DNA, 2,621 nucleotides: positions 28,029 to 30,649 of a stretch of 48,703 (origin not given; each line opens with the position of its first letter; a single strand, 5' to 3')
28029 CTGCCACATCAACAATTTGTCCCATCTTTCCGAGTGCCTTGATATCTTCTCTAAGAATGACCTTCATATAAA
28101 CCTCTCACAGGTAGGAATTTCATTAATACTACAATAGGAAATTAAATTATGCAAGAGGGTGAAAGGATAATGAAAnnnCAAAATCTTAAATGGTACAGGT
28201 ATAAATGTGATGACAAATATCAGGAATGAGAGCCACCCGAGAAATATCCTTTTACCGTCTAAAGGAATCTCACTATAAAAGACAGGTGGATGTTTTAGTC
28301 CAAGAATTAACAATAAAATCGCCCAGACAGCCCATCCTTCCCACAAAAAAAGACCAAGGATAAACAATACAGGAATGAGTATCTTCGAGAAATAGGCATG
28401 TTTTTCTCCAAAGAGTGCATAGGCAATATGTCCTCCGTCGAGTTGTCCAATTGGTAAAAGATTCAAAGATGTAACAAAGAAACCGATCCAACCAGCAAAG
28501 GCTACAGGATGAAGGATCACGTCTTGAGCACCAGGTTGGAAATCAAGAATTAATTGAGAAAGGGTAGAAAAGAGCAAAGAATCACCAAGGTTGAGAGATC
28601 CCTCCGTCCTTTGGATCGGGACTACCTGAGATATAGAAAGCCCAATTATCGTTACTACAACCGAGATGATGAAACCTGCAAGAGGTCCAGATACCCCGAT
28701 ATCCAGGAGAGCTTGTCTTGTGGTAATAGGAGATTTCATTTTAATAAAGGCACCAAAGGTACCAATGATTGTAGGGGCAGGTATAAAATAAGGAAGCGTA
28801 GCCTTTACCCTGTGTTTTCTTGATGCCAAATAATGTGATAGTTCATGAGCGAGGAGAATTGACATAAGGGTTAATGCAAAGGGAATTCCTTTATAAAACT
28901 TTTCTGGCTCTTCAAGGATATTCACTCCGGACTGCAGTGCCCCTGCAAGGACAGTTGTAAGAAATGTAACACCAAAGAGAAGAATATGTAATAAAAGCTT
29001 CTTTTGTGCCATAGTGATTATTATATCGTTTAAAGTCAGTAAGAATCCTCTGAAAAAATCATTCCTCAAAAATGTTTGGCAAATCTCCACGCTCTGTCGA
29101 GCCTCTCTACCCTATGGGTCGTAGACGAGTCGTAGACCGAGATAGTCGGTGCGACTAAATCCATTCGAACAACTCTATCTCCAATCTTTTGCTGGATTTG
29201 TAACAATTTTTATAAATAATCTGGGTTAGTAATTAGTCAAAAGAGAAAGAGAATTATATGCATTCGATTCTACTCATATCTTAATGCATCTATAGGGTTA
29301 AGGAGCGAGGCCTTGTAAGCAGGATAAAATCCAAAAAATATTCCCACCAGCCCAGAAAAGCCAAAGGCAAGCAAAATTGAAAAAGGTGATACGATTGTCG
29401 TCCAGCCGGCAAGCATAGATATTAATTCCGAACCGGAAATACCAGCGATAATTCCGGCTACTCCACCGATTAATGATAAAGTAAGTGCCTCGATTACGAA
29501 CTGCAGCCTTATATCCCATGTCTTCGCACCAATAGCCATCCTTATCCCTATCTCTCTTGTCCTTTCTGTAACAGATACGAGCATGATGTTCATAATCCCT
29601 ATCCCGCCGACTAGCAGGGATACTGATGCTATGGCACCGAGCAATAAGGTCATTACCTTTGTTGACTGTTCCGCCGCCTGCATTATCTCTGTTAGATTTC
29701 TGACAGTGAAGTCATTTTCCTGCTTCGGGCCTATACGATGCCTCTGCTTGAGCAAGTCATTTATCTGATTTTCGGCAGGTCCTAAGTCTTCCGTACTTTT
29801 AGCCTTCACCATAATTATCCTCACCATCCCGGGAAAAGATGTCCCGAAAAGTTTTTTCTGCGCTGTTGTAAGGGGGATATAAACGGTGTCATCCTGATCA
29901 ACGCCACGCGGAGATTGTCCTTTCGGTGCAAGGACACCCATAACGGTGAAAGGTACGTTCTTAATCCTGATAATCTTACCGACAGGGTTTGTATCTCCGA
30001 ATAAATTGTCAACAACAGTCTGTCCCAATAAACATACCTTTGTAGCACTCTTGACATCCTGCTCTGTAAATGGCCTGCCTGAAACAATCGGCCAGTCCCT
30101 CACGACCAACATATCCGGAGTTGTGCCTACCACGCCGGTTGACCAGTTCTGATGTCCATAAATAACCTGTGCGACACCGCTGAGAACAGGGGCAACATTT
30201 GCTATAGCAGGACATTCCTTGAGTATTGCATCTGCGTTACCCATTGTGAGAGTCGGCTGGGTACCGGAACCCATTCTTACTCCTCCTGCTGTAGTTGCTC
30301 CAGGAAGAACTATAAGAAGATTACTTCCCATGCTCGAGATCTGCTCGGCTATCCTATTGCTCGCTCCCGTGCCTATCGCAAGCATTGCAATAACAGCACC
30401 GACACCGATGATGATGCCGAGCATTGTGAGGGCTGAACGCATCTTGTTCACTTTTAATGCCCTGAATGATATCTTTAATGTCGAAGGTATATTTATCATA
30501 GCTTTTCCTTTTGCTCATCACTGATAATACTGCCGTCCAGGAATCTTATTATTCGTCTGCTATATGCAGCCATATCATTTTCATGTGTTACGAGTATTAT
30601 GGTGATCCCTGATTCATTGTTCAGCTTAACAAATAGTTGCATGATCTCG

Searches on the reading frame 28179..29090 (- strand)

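Call 76: search_protein_families(library=pfam, proteins=[window:28179-29090:-], max_evalue=0.00001)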
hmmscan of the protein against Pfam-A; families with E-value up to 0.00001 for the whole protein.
window:28179-29090:- (304 aa): 1 family
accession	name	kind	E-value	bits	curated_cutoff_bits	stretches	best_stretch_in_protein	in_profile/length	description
PF02163.28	Peptidase_M50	-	1.3e-23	84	27.2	1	71-242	2-214/221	Peptidase family M50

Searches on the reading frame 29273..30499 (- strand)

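Call 76: search_protein_families(library=pfam, proteins=[window:29273-30499:-], max_evalue=0.00001)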
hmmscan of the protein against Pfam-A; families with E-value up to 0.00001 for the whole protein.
window:29273-30499:- (409 aa): 2 families
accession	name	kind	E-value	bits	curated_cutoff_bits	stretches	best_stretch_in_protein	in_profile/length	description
PF12704.14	MacB_PCD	-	1.2e-57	196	27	1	22-248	1-206/207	MacB-like periplasmic core domain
PF02687.27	FtsX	-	9.6e-22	77.7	25.5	1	289-401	2-119/120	FtsX-like permease C-terminal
